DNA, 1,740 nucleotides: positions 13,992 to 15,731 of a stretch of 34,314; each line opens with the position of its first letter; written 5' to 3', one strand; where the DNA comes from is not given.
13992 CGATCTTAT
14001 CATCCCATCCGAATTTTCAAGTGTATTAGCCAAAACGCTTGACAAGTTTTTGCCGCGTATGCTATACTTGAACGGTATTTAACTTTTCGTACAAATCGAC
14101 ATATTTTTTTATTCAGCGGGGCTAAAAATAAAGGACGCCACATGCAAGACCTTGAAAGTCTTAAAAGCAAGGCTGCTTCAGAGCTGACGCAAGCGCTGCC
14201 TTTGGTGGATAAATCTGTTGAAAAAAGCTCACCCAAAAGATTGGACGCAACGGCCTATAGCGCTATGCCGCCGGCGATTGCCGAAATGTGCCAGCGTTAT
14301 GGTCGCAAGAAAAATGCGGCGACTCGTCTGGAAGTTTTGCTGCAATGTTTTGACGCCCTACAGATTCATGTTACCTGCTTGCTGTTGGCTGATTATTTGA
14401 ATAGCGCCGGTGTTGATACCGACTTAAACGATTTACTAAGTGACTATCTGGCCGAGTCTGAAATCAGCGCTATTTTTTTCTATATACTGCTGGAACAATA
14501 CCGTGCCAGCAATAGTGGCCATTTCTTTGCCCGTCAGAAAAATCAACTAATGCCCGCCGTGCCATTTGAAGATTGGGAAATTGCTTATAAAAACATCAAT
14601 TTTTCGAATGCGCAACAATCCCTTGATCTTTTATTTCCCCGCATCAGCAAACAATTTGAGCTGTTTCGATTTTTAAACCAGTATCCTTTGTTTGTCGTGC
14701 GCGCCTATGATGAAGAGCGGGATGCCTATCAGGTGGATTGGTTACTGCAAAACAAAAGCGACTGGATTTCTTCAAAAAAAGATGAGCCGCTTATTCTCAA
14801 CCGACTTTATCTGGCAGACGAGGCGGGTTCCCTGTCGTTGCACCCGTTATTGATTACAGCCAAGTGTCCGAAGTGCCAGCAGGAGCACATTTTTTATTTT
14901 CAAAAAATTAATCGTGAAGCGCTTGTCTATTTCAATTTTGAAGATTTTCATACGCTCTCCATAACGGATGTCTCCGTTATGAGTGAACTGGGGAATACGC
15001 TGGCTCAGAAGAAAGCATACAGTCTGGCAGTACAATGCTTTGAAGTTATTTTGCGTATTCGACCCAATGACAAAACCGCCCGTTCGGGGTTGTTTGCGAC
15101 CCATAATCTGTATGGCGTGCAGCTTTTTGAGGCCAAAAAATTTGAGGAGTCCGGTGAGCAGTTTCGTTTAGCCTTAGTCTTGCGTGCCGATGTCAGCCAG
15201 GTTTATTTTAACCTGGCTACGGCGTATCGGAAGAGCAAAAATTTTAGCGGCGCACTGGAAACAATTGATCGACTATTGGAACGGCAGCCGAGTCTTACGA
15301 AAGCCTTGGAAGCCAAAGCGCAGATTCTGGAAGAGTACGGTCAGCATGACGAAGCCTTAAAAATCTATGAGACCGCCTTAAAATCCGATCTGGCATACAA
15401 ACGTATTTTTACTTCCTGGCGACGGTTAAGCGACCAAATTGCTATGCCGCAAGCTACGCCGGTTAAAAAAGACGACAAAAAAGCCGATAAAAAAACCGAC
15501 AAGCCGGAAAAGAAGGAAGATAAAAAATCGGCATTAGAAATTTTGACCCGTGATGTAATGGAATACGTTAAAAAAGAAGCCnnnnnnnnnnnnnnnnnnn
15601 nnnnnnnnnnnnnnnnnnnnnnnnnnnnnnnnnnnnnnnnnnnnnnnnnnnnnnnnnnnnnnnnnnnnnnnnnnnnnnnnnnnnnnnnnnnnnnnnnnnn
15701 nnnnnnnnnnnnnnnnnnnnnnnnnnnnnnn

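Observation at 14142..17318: ClpA-like unfoldase with a large non-canonical N-terminal domain (TPR plus KD-rich linker)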

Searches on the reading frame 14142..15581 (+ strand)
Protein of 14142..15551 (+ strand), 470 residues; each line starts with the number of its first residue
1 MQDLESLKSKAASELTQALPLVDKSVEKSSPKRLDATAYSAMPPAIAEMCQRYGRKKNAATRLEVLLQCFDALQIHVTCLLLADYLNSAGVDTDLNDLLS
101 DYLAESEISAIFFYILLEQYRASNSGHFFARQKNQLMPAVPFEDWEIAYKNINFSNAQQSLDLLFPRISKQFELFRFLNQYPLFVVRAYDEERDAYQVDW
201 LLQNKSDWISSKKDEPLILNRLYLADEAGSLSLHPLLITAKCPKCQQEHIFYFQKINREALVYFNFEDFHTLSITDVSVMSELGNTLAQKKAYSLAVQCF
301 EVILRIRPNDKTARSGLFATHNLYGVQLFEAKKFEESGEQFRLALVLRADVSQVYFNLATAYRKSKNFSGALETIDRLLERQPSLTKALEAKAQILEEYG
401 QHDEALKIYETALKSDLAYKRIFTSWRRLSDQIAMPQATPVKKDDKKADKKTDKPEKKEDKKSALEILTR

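Call 3: search_protein_families(library=pfam, proteins=[window:14142-15551:+], max_evalue=1)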
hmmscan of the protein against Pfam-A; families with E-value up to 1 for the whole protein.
window:14142-15551:+ (470 aa): 23 families
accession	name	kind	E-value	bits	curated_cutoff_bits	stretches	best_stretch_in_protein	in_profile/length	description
PF07719.23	TPR_2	-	1.1e-15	56.8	27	3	353-384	2-33/34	Tetratricopeptide repeat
PF00515.34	TPR_1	-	1.3e-12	47.4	27.8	3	353-384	2-33/34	Tetratricopeptide repeat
PF13181.12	TPR_8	-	1e-09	38.2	25.7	2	353-384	2-33/34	Tetratricopeptide repeat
PF13432.12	TPR_16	-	1.9e-08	35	32.7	1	357-415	2-60/65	Tetratricopeptide repeat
PF13424.12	TPR_12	-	2.4e-08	34.5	30.1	2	351-414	2-73/77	Tetratricopeptide repeat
PF14559.12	TPR_19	-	3.2e-07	31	25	1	328-395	1-68/68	Tetratricopeptide repeat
PF13428.12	TPR_14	-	3.2e-07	30.8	23.5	2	355-395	4-44/44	Tetratricopeptide repeat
PF13176.12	TPR_7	-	1.3e-06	28.4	27.9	1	388-415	1-30/36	Tetratricopeptide repeat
PF12569.14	NatA_aux_su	-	3.1e-06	26.8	33.3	1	353-418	193-258/515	N-terminal acetyltransferase A, auxiliary subunit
PF13431.12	TPR_17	-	2.4e-05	24.7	24.4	1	376-406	3-33/34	Tetratricopeptide repeat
PF13414.12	TPR_11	-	8.2e-05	22.7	26.8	0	328-363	4-39/42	TPR repeat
PF14853.12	Fis1_TPR_C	-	8.3e-05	23.1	25.3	1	356-390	5-39/53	Fis1 C-terminal tetratricopeptide repeat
PF13174.12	TPR_6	-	0.00016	22.5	26.3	1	354-383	2-31/33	Tetratricopeptide repeat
PF12895.13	ANAPC3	-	0.00028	21.5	27.2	1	356-411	27-81/82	Anaphase-promoting complex, cyclosome, subunit 3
PF13371.12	TPR_9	-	0.0003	21.2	35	1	361-414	4-57/73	Tetratricopeptide repeat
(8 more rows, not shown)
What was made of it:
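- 14967..15443 (+): aa 276-434: four TPR motifs plus a C-terminal capping helix (nine helices). Pfam TPR_2 56.8 bits, TPR_1 47.4, TPR_8 38.2, all above their cut-offs (call 3).
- On TPR repeat proteins (aa 276-434): TPR_2 56.8, TPR_1 47.4 and TPR_8 38.2 bits, all above their cut-offs (call 3).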

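Call 4: search_protein_families(library=ncbifam, proteins=[window:14142-15551:+], max_evalue=1)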
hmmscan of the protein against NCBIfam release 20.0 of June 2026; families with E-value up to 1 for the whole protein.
window:14142-15551:+ (470 aa): 21 families
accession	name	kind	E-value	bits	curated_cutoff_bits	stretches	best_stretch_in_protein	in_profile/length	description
NF040959.1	MamA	equivalog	5.2e-10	39.1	200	1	267-412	61-199/204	magnetosome protein MamA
TIGR02917.1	PEP_TPR_lipo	equivalog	5.2e-10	37.9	312.2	1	302-415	109-222/899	XrtA/PEP-CTERM system TPR-repeat protein PrsT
TIGR02521.1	type_IV_pilW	equivalog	5.5e-10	39.2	154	2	350-415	29-94/234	type IV pilus biogenesis/stability protein PilW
NF047371.1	FlcA_CTERM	equivalog_domain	1.8e-09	36.7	300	1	325-415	129-219/646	periplasmic flagellar collar protein FlcA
NF047507.1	TPR_BatC_Lepto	exception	1.2e-06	28.2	175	1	325-462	31-172/214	TPR repeat-containing protein BatC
TIGR03939.1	PGA_TPR_OMP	equivalog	1.3e-06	26.9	366.65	1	353-418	87-152/800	poly-beta-1,6 N-acetyl-D-glucosamine export porin PgaA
NF041522.1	TPR_sll0314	equivalog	1.2e-05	24.7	225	1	357-425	185-250/275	Sll0314/Alr1548 family TPR repeat-containing protein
TIGR02552.1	LcrH_SycD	equivalog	2.9e-05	23.8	104.8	1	330-395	64-131/136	SycD/LcrH family type III secretion system chaperone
NF033762.1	social_mot_Tgl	equivalog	0.00017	21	225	1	370-424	84-137/252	social motility TPR repeat lipoprotein Tgl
TIGR00540.1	TPR_hemY_coli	hypoth_equivalog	0.0003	19.7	142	1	365-429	165-229/385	heme biosynthesis-associated TPR protein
NF053607.1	CHU_0125_OmpA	equivalog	0.00085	17.9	620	1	325-415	26-116/639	CHU_0125 family OmpA-like outer membrane integrity protein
NF002725.1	PRK02603.1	equivalog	0.0018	18.3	143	1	301-407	20-127/173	photosystem I assembly protein Ycf3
NF033920.0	C39_PA2778_fam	equivalog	0.0018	17.8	150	1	332-414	170-252/255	PA2778 family cysteine peptidase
TIGR00990.1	3a0801s09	subfamily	0.0018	17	757.25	1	321-412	470-568/615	mitochondrial import receptor subunit TOM70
NF008757.0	PRK11788.1-5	equivalog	0.0025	17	363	1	293-419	123-247/388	lipopolysaccharide assembly protein LapB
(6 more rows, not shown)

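Call 7: find_homologous_proteins(query=window:14142-15551:+, max_evalue=0.001)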
Query window:14142-15551:+ (470 aa): 2 proteins with E <= 0.001 among 8000 candidates.
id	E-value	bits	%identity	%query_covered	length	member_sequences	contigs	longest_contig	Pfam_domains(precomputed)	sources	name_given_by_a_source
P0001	1.6e-5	42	32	29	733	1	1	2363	PF03704.24,PF13431.13,PF23914.2,PF25062.2,PF13414.13,PF16918.12,PF13176.13,PF13428.13,PF13844.13,PF13374.13,PF07721.21,PF14559.13,PF24575.2,PF13371.13,PF00515.35,PF12895.14,PF13424.13,PF13432.13,PF13181.13,PF14561.13,PF07719.24,PF13174.13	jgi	jgi:protein O-GlcNAc transferase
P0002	4.2e-4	37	27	25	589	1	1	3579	PF25060.1,PF13414.13,PF01535.27,PF12569.15,PF13374.13,PF24575.2,PF25068.3,PF11846.15,PF00515.35,PF13424.13,PF13429.13,PF14561.13,PF07719.24,PF13174.13,PF20308.5,PF25063.1,PF13431.13,PF23914.2,PF25062.2,PF25058.2,PF23300.4,PF13176.13,PF13428.13,PF25064.2,PF14559.13,PF13371.13,PF17874.8,PF22860.3,PF12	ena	-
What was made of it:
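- Tried and rejected: Word-index search with aa 1-470 (call 7).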

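Call 29: find_related_loci(query=A4, collection=genome_contigs, flank=10000)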
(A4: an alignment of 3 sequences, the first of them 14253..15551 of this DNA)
Query A4 (433 aa) in genome_contigs; peptide patterns used: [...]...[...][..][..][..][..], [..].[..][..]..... (x = any residue, [..] = any of these).
84 stretches matched a pattern; 1 encode a relative of the query (tblastn E <= 1e-3); 1 distinct loci.
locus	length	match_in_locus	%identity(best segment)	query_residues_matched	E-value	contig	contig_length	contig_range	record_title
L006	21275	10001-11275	40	2-433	3e-104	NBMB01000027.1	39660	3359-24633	MAG: Candidatus Cloacimonetes bacterium 4572_55 ex4572_55_scaffold_180, whole genome shotgun sequence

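Call 30: find_related_loci(query=A4, collection=metagenome_contigs, flank=10000)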
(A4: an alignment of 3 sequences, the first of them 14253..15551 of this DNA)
Query A4 (433 aa) in metagenome_contigs; peptide patterns used: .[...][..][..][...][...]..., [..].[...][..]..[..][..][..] (x = any residue, [..] = any of these).
259 stretches matched a pattern, but none encodes a relative of the query by tblastn (E <= 1e-3).
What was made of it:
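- Tried and rejected: The N-half alignment found nothing (call 30).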

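Call 60: predict_structure(alignment_id=A6)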
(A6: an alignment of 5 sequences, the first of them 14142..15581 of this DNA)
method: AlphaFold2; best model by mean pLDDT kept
length: 480 residues; sequences in the alignment: 5
mean_pLDDT: 74.9   pTM: 0.65
mean pLDDT of the five models: 74.9, 72.9, 72.7, 64.7, 59.2
residues with pLDDT >= 90: 146; 70-90: 179; 50-70: 81; < 50: 74
segments of 3 or more residues with pLDDT < 50: 1-32, 122-125, 435-462, 472-480
pLDDT, mean of each block of 10 residues (from residue 1): 34 32 28 54 73 85 88 81 76 61 60 58 52 56 76 90 87 77 89 91 84 79 81 88 89 87 86 91 89 89 93 94 91 91 91 94 94 94 89 94 91 71 79 54 30 36 52 46
secondary structure, 60 per line:
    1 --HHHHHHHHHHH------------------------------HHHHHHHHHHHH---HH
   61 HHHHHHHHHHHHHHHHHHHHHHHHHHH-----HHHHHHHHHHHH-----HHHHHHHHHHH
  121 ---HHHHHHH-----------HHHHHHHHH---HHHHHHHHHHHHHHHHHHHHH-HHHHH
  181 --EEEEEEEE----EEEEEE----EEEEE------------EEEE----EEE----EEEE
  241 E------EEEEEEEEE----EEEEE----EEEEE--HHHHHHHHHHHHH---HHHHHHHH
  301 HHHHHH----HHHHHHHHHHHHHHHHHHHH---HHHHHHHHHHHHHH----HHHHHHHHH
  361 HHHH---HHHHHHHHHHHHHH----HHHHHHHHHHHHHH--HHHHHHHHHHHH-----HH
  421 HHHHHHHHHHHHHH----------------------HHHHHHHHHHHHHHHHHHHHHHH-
elements in order: H3-13 H44-55 H59-87 H93-104 H110-120 H124-130 H142-150 H154-174 H176-180 E183-190 E195-200 E205-209 E222-225 E230-232 E237-241 E248-256 E261-265 E270-274 H277-289 H293-306 H311-330 H334-347 H352-364 H368-381 H386-399 H402-413 H419-434 H457-479
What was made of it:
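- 14142..14246 (+): aa 1-35: N-terminal tail, mostly disordered, with a short predicted helix (aa 3-13). AF2 pLDDT 28-34 (call 60).
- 14967..15443 (+): AF2 helices 277-434, pLDDT ~90 (call 60).
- On TPR repeat proteins (aa 276-434): AF2 models nine helices at pLDDT ~90 (call 60).
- Checked: It is predicted disordered (pLDDT ~30, call 60).
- TPR repeats score above Pfam cut-offs (call 3) and are modelled at pLDDT ~90 (call 60).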
